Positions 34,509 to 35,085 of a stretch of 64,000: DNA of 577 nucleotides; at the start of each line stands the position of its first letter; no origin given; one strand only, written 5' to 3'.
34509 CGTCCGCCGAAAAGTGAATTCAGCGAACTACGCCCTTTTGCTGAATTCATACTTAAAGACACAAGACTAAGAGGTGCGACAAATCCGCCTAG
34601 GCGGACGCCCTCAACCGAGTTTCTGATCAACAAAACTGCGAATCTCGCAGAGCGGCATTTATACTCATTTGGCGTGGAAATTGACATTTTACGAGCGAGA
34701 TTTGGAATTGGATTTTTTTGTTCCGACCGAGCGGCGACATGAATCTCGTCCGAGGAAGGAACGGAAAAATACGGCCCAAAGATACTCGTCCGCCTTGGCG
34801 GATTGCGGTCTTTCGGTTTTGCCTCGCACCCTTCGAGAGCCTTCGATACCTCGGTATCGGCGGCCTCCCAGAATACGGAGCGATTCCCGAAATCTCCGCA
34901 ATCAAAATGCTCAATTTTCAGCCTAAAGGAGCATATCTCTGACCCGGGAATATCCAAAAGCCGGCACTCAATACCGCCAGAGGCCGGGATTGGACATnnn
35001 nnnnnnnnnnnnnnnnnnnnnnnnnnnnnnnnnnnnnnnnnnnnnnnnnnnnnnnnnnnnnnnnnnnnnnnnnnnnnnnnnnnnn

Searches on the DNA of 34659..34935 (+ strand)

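Call 82: search_dna_similar(query=window:34659-34935:+, collection=phages, mode=distant, max_evalue=0.01)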
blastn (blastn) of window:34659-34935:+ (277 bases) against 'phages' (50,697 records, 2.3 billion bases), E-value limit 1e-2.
No match.
